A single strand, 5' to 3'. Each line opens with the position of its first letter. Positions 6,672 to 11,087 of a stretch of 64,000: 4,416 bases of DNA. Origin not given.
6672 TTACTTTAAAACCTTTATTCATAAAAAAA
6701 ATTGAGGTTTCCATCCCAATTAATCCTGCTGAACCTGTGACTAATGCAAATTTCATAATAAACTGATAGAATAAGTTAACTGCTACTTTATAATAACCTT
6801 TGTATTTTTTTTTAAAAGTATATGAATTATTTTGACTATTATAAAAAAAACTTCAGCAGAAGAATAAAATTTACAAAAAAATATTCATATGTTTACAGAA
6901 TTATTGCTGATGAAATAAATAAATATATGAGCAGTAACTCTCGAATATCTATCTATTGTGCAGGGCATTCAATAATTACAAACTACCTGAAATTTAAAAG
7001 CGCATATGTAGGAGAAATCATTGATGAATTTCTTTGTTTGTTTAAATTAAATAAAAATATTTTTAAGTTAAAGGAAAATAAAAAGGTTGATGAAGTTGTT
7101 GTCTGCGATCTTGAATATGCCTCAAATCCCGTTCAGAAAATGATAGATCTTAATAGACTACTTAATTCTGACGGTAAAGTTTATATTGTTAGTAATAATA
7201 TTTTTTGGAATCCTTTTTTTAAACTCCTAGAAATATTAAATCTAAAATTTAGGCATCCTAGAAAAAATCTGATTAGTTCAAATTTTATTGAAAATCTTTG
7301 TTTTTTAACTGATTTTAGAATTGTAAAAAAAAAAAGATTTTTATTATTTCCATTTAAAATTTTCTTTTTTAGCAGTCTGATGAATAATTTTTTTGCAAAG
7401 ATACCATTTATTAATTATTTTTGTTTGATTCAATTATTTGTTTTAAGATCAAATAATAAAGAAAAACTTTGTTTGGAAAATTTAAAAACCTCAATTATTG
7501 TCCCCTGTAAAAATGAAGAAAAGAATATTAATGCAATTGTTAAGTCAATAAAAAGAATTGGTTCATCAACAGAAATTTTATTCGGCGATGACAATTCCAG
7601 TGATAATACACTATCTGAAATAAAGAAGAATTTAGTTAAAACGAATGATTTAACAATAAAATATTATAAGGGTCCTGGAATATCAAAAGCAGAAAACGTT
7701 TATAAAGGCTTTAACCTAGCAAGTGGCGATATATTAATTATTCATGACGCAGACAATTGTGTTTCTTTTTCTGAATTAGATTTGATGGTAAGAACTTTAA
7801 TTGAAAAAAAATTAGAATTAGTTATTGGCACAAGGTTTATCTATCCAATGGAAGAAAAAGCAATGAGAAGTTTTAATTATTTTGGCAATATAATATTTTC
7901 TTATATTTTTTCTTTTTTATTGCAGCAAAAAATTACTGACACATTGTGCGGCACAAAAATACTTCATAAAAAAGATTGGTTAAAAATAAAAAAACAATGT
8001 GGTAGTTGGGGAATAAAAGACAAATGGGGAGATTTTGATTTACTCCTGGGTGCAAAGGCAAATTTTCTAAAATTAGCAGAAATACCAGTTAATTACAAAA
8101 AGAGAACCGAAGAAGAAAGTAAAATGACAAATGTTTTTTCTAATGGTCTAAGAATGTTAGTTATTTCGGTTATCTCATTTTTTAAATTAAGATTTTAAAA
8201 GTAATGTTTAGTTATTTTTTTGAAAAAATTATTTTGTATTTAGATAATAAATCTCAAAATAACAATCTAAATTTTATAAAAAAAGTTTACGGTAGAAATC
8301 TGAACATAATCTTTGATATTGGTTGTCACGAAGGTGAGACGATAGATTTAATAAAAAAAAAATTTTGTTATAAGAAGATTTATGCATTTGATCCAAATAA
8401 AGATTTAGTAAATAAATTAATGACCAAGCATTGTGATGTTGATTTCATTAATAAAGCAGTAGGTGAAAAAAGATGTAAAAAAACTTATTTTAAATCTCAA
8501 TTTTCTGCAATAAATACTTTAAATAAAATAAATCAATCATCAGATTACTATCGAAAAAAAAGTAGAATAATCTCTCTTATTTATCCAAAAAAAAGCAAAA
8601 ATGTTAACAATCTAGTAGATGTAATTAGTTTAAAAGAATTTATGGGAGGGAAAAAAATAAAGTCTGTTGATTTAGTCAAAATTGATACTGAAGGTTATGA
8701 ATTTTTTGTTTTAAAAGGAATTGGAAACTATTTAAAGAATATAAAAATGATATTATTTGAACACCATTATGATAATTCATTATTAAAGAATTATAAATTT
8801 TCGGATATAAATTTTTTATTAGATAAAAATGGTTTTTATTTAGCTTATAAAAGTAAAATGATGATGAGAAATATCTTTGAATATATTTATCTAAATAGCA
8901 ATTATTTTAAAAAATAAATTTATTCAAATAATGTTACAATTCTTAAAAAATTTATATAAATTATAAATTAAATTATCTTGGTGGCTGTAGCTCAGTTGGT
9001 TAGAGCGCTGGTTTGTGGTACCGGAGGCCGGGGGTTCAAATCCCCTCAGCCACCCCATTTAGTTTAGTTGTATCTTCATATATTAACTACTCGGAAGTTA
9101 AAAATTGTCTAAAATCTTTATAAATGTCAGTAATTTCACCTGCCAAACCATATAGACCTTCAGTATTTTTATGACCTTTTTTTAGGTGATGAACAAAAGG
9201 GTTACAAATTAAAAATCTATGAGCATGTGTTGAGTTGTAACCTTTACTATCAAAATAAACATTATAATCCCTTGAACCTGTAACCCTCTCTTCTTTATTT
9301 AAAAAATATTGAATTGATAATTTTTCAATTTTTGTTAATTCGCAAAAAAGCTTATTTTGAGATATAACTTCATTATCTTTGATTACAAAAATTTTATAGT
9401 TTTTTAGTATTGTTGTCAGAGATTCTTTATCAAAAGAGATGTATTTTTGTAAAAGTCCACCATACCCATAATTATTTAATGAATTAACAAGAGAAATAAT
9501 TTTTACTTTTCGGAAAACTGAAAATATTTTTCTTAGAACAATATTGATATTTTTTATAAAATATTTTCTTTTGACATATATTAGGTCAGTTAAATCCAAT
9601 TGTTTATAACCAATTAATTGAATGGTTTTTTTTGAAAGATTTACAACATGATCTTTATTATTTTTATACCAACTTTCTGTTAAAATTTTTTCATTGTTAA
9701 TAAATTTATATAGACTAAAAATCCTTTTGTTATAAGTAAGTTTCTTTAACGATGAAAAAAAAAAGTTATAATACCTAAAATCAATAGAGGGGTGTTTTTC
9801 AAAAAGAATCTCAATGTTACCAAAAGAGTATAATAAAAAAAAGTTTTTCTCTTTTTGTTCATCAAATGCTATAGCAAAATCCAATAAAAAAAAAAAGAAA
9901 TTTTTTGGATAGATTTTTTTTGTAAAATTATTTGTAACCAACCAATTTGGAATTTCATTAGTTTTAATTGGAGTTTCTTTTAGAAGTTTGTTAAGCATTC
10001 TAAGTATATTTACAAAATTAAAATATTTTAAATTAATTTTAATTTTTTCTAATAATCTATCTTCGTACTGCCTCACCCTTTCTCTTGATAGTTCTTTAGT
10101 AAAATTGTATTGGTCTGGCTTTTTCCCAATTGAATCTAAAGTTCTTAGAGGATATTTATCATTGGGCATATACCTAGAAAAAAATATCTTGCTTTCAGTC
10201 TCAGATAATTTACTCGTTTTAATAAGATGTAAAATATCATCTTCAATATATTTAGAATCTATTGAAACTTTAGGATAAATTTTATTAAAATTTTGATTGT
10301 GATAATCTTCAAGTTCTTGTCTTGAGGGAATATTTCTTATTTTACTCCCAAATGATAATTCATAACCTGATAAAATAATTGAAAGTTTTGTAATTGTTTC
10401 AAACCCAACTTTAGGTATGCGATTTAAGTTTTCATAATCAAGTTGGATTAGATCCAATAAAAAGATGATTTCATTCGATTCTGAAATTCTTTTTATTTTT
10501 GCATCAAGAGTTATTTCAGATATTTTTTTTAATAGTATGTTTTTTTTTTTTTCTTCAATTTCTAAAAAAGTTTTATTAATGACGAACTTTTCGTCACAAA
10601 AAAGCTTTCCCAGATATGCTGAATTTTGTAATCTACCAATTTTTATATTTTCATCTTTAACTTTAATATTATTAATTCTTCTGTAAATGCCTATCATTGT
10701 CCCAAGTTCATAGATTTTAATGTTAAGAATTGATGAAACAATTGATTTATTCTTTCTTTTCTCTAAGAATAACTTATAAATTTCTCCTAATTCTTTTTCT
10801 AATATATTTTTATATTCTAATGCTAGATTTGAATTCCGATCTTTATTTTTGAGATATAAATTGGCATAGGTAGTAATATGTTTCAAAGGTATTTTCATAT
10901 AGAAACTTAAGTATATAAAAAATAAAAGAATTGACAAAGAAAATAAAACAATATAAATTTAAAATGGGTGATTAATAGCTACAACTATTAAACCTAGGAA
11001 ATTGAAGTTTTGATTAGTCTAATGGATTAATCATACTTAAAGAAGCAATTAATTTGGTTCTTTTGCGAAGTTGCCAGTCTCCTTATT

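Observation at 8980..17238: tRNA-His followed by three tandem copies of its 3' half: a multi-segment island without an integrase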

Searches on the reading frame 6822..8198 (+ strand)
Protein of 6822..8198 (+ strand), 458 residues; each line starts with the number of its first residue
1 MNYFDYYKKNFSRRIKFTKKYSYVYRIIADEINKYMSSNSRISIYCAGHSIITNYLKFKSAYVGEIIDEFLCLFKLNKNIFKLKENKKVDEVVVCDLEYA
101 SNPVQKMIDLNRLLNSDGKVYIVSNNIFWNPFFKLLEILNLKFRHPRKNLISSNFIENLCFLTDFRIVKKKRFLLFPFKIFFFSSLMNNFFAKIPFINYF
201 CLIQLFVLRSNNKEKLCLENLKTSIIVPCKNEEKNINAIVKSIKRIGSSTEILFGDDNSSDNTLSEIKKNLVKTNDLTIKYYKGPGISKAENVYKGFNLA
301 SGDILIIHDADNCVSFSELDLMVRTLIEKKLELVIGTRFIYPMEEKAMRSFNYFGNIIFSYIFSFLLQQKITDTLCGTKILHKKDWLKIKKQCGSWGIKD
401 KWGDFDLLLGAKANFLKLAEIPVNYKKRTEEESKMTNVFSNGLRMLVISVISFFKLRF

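Call 6: search_protein_families(library=pfam, proteins=[window:6822-8198:+], max_evalue=0.01)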
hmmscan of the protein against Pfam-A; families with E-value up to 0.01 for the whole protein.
window:6822-8198:+ (458 aa): 4 families
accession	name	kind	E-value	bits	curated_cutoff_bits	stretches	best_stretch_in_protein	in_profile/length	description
PF00535.33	Glycos_transf_2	-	3.5e-21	76.3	23.3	1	224-383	1-161/168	Glycosyl transferase family 2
PF10111.15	Glyco_tranf_2_2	-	1.3e-08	35.1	27.3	1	224-354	1-134/276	Glycosyltransferase like family 2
PF13641.12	Glyco_tranf_2_3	-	9.2e-08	32.8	27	1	223-334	3-119/230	Glycosyltransferase like family 2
PF13506.12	Glyco_transf_21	-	0.0021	18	21.7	1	289-350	18-79/174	Glycosyl transferase family 21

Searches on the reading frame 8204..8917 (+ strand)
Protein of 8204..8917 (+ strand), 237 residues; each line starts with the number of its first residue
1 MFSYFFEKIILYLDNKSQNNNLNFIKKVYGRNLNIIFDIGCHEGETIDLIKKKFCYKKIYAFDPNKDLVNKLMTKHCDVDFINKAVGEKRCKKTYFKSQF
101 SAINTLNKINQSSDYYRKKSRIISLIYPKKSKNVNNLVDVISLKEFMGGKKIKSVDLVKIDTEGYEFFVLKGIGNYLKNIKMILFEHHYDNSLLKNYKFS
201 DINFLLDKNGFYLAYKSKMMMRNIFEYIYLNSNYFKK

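Call 6: search_protein_families(library=pfam, proteins=[window:8204-8917:+], max_evalue=0.01)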
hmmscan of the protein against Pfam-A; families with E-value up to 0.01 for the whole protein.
window:8204-8917:+ (237 aa): 3 families
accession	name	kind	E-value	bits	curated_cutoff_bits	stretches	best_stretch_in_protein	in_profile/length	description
PF05050.19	Methyltransf_21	-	1.5e-13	51.7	22.7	1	38-211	1-171/173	Methyltransferase FkbM domain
PF13489.12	Methyltransf_23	-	0.0036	17.5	27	1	36-91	26-61/164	Methyltransferase domain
PF13649.12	Methyltransf_25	-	0.009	17.1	27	0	36-102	1-71/97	Methyltransferase domain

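Call 19: find_encoding_contigs(protein=window:8204-8917:+, flank=10000, max_places=10)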
Protein window:8204-8917:+ (237 aa): 4 contigs read that carry it; 4 places shown.
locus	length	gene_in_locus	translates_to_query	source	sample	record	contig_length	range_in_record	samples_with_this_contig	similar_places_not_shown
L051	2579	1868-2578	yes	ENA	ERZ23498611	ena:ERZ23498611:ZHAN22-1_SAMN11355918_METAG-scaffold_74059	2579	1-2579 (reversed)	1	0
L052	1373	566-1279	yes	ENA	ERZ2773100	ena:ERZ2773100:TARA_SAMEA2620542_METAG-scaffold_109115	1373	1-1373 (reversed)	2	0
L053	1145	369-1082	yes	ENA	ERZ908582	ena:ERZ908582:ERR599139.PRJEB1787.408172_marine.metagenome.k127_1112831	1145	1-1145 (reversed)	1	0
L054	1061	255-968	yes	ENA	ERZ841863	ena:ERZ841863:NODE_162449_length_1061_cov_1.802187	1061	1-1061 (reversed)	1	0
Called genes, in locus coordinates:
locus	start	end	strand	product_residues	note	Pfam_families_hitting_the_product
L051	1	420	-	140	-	?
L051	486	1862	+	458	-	PF00535:Glycos_transf_2, PF10111:Glyco_tranf_2_2, PF13641:Glyco_tranf_2_3 (weak)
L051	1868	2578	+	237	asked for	PF05050:Methyltransf_21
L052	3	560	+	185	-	?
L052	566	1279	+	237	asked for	PF05050:Methyltransf_21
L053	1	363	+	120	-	?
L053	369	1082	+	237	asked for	PF05050:Methyltransf_21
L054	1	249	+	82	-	?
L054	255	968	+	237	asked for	PF05050:Methyltransf_21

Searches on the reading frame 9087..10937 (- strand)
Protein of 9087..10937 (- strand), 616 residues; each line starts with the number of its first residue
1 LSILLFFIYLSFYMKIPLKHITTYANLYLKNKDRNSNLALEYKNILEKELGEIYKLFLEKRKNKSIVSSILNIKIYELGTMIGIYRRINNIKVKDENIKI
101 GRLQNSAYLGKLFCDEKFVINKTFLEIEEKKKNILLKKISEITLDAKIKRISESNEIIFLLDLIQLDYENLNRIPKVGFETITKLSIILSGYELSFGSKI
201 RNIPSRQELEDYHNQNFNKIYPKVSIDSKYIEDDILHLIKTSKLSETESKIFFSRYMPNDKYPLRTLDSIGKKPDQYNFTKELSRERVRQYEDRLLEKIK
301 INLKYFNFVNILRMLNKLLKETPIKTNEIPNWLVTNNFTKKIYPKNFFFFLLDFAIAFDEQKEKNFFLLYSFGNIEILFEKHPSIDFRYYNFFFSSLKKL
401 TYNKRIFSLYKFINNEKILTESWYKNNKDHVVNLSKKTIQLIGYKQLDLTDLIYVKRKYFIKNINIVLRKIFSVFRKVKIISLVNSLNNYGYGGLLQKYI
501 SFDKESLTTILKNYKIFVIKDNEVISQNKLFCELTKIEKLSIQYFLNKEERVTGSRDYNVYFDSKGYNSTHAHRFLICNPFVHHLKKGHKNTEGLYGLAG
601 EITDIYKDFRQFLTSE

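Call 6: search_protein_families(library=pfam, proteins=[window:9087-10937:-], max_evalue=0.01)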
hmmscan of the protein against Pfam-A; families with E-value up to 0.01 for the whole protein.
window:9087-10937:- (616 aa): 0 families

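Call 7: search_protein_families(library=padloc, proteins=[window:9087-10937:-], max_evalue=0.01)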
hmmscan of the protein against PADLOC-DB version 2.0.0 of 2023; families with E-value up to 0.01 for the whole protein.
window:9087-10937:- (616 aa): 0 families

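Call 35: search_protein_families(library=phrogs, proteins=[window:9087-10937:-], max_evalue=0.01)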
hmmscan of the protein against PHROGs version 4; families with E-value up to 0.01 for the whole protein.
window:9087-10937:- (616 aa): 0 families

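Call 36: search_solved_structures(query=window:9087-10937:-, max_evalue=1)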
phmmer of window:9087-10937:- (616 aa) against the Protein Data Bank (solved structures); distinct sequences matched with E-value up to 1: 22.
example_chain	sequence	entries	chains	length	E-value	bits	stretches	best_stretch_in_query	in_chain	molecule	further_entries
9zum_A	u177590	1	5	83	0.00018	23.7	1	134-206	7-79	DNA-directed RNA polymerase subunit alpha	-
7ye1_A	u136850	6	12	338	0.0018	20.4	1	134-211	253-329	DNA-directed RNA polymerase subunit alpha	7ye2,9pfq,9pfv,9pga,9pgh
1coo_A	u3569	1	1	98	0.0058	18.7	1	132-205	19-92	RNA POLYMERASE ALPHA SUBUNIT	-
2jzb_A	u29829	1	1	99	0.0061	18.6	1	132-205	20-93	DNA-directed RNA polymerase subunit alpha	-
3k4g_A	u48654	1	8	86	0.011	17.8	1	133-205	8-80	DNA-directed RNA polymerase subunit alpha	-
1lb2_B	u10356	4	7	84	0.012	17.6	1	134-205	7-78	DNA-directed RNA polymerase alpha chain | DNA-directed RNA polymerase subunit alpha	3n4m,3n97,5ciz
1xs9_D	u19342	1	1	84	0.014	17.4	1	134-205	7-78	DNA-directed RNA polymerase alpha chain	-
7xya_A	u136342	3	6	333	0.014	17.4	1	124-206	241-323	DNA-directed RNA polymerase subunit alpha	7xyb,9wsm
7f0r_A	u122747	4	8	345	0.015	17.3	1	124-206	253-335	DNA-directed RNA polymerase subunit alpha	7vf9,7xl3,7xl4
6b6h_I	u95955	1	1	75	0.02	16.9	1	134-204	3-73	DNA-directed RNA polymerase subunit alpha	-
6wmp_A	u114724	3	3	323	0.031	16.3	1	132-203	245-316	DNA-directed RNA polymerase subunit alpha 1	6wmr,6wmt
9gdo_G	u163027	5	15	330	0.055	15.5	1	132-209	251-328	DNA-directed RNA polymerase subunit alpha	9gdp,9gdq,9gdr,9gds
8hkc_A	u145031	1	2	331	0.06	15.3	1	128-205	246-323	DNA-directed RNA polymerase subunit alpha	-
9w0n_a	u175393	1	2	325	0.064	15.2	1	128-205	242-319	DNA-directed RNA polymerase subunit alpha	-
6wmp_B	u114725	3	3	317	0.065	15.2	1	120-205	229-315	DNA-directed RNA polymerase subunit alpha 2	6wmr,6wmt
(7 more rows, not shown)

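Call 50: find_homologous_proteins(query=window:9087-10937:-, max_evalue=0.001)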
Query window:9087-10937:-: 8000 candidates shared short words with the query, none scored E <= 0.001.

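Call 63: search_protein_representatives(protein=window:9087-10937:-)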
Query: 616 residues. Proteins with E-value up to 0.001 (for the whole library): 14; up to 1e-10: 5; up to 1e-30: 3. The best 14 are listed.
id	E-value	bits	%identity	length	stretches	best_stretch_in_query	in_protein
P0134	6.5e-91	322.3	97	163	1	314-477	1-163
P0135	4.0e-65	237.2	97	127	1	14-138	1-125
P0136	9.7e-63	229.3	94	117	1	178-292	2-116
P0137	1.7e-17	79.9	44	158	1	16-172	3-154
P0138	6.8e-14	68.0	27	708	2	124-324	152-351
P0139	2.8e-08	49.5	24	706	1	118-350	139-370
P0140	1.2e-05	40.8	27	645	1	124-300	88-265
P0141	2.0e-05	40.1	26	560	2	123-340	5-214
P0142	3.9e-05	39.1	28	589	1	129-299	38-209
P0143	7.8e-05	38.1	21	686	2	123-340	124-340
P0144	1.1e-04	37.7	25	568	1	155-333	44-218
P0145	1.9e-04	36.8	26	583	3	126-209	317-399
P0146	2.1e-04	36.7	23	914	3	129-605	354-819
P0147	3.9e-04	35.8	26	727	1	123-357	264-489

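Call 64: predict_structure(protein=window:9087-10937:-)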
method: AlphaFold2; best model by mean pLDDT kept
length: 616 residues; sequences in the alignment: 1
mean_pLDDT: 33.7   pTM: 0.22
mean pLDDT of the five models: 33.7, 28.7, 27.4, 27.0, 26.2
residues with pLDDT >= 90: 0; 70-90: 1; 50-70: 35; < 50: 580
segments of 3 or more residues with pLDDT < 50: 1-19, 60-616
pLDDT, mean of each block of 10 residues (from residue 1): 37 44 52 58 65 52 37 39 45 32 28 27 28 33 32 30 31 31 29 26 32 34 30 36 39 37 35 30 34 35 31 36 31 31 35 36 29 28 33 34 27 27 31 26 25 26 30 29 29 31 34 31 32 33 27 25 29 31 36 38 38 33
secondary structure, 60 per line:
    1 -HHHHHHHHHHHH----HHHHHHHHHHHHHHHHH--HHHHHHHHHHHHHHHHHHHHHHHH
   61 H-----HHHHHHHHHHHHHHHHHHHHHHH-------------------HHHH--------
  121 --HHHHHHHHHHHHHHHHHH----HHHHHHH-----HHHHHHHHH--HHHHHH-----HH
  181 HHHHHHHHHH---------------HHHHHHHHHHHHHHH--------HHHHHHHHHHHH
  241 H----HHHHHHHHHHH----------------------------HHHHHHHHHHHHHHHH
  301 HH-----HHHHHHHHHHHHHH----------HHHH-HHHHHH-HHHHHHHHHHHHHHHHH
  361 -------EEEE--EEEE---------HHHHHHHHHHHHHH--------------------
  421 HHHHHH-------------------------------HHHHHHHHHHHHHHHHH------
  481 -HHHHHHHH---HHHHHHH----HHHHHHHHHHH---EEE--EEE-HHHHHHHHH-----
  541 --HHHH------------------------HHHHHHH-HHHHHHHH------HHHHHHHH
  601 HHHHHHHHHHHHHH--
elements in order: H2-13 H18-34 H37-61 H67-89 H109-112 H123-140 H145-151 H157-165 H168-173 H179-190 H206-220 H229-241 H246-256 H285-302 H308-321 H332-335 H337-342 H344-360 E368-371 E374-377 H387-400 H421-426 H458-474 H482-489 H493-499 H504-514 E518-520 E523-525 H527-535 H543-546 H571-577 H579-586 H593-614

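Call 65: search_protein_families(library=pfam, proteins=[P0138, P0139, P0140, P0141, P0142, P0143, P0144, P0145, P0146, P0147], max_evalue=0.01)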
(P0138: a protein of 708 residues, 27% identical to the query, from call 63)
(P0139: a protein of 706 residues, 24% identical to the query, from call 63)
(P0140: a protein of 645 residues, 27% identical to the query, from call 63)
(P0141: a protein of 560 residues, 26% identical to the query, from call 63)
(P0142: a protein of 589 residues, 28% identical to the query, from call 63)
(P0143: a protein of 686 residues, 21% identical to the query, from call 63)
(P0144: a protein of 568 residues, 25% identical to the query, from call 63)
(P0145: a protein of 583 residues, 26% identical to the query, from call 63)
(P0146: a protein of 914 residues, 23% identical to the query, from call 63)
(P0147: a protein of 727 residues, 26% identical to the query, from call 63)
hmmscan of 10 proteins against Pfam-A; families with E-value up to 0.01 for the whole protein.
P0138 (708 aa): 1 family
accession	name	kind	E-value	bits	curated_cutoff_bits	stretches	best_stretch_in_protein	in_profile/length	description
PF03118.21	RNA_pol_A_CTD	-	1.4e-19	70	23.8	2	157-217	5-65/67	Bacterial RNA polymerase, alpha chain C terminal domain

P0139 (706 aa): 2 families
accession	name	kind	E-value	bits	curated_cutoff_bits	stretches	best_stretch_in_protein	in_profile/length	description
PF03118.21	RNA_pol_A_CTD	-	1.3e-21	76.6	23.8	2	152-211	7-66/67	Bacterial RNA polymerase, alpha chain C terminal domain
PF04545.22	Sigma70_r4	-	0.0014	18.5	24.1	1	270-323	8-50/50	Sigma-70, region 4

P0140 (645 aa): 2 families
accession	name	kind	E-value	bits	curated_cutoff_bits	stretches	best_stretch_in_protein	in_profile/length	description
PF03118.21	RNA_pol_A_CTD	-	2.1e-28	98.2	23.8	2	14-68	12-66/67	Bacterial RNA polymerase, alpha chain C terminal domain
PF04545.22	Sigma70_r4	-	0.0045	16.9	24.1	0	248-266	32-50/50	Sigma-70, region 4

P0141 (560 aa): 1 family
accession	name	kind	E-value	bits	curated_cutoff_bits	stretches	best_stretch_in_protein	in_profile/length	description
PF03118.21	RNA_pol_A_CTD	-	5.1e-14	52.2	23.8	1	16-73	10-67/67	Bacterial RNA polymerase, alpha chain C terminal domain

P0142 (589 aa): 1 family
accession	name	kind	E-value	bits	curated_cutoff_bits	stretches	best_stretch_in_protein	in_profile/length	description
PF03118.21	RNA_pol_A_CTD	-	1.9e-07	31.1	23.8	1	42-92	9-59/67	Bacterial RNA polymerase, alpha chain C terminal domain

P0143 (686 aa): 2 families
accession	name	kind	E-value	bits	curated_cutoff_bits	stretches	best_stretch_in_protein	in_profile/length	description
PF03118.21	RNA_pol_A_CTD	-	7.1e-31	106.2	23.8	2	29-88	7-66/67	Bacterial RNA polymerase, alpha chain C terminal domain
PF04545.22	Sigma70_r4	-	0.0033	17.3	24.1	0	255-303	13-50/50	Sigma-70, region 4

P0144 (568 aa): 2 families
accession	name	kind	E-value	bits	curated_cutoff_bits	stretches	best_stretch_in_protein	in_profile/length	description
PF03118.21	RNA_pol_A_CTD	-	3.9e-07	30.1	23.8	1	32-79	19-66/67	Bacterial RNA polymerase, alpha chain C terminal domain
PF04545.22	Sigma70_r4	-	0.00018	21.4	24.1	1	168-187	30-49/50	Sigma-70, region 4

P0145 (583 aa): 9 families
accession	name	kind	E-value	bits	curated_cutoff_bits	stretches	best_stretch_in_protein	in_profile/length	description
PF03118.21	RNA_pol_A_CTD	-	4.3e-56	187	23.8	4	127-184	8-65/67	Bacterial RNA polymerase, alpha chain C terminal domain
PF08238.18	Sel1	-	4e-19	68.8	30.7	2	528-563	1-36/36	Sel1 repeat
PF04545.22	Sigma70_r4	-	1.6e-12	47.1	24.1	1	439-482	5-45/50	Sigma-70, region 4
PF12826.13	HHH_2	-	1.6e-06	28.6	27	0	351-383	26-58/64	Helix-hairpin-helix motif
PF14520.12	HHH_5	-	2.4e-06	28.3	27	0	242-278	16-51/57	Helix-hairpin-helix domain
PF24227.1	DUF7443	-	3.9e-05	23.6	27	0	351-369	23-41/58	Domain of unknown function (DUF7443)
PF03793.24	PASTA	-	4.4e-05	23.8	23.2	0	168-200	2-34/64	PASTA domain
PF12836.13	HHH_3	-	0.0025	18.3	27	0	260-283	42-65/65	Helix-hairpin-helix motif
PF23310.1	TPR_27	-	0.0099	16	27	0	514-567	14-64/110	Plant tetratrico peptide repeats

P0146 (914 aa): 2 families
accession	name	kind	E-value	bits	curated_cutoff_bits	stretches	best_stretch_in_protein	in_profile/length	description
PF03118.21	RNA_pol_A_CTD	-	1.1e-20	73.6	23.8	2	140-200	5-65/67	Bacterial RNA polymerase, alpha chain C terminal domain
PF04545.22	Sigma70_r4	-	0.00056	19.8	24.1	1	490-525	19-50/50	Sigma-70, region 4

P0147 (727 aa): 2 families
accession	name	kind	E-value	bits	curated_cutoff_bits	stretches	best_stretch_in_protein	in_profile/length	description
PF03118.21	RNA_pol_A_CTD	-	1.1e-42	144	23.8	3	193-251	8-66/67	Bacterial RNA polymerase, alpha chain C terminal domain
PF04545.22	Sigma70_r4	-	1.4e-06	28.2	24.1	1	383-432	3-48/50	Sigma-70, region 4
